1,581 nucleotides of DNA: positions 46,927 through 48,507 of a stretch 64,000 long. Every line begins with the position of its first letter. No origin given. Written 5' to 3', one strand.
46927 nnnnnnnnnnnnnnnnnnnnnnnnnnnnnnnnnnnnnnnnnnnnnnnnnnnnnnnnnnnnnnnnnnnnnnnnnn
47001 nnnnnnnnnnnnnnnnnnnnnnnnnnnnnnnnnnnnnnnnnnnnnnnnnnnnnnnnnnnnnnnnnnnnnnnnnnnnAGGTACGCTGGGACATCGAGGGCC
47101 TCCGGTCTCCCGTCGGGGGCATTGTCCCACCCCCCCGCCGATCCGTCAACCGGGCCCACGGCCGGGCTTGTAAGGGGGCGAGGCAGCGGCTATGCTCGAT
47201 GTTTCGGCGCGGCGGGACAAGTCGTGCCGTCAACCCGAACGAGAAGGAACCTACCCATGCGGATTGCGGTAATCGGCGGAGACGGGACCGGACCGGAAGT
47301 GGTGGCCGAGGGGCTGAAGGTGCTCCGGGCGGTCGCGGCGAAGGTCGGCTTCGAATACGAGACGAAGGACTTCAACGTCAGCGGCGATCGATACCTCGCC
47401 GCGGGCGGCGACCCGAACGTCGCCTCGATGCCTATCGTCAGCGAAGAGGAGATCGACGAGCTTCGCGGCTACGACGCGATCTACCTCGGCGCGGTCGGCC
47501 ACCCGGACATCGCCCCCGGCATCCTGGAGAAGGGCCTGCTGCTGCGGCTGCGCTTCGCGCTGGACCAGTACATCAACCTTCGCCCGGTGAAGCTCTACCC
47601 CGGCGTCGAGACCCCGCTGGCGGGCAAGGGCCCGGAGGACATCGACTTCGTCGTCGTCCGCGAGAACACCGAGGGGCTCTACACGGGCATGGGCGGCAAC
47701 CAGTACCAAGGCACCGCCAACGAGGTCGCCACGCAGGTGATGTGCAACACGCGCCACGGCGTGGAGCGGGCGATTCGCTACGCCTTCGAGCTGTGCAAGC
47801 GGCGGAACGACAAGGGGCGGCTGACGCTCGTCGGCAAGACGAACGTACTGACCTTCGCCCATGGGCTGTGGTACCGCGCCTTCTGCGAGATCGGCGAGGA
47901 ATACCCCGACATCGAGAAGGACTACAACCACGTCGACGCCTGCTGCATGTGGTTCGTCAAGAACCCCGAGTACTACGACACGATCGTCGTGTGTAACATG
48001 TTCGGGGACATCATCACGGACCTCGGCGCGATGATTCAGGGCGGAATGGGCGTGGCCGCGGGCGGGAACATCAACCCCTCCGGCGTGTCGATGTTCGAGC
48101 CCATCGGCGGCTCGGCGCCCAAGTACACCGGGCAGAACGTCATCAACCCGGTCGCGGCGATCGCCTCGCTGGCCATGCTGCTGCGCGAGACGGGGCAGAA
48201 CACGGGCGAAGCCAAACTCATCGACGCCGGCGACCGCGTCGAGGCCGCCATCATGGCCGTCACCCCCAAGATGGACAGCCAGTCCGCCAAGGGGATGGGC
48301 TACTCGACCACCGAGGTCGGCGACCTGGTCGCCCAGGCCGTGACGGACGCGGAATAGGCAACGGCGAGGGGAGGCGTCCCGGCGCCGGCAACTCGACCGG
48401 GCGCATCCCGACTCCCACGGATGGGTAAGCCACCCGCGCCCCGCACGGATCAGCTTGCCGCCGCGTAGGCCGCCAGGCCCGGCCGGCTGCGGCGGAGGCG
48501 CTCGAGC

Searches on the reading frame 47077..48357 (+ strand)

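Call 28: search_protein_families(library=pfam, proteins=[window:47077-48357:+], max_evalue=0.0001)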
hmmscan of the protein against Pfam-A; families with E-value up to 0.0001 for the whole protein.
window:47077-48357:+ (426 aa): 1 family
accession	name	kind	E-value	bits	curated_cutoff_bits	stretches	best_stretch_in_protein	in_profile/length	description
PF00180.25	Iso_dh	-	6.9e-80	269.4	27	1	63-416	2-346/348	Isocitrate/isopropylmalate dehydrogenase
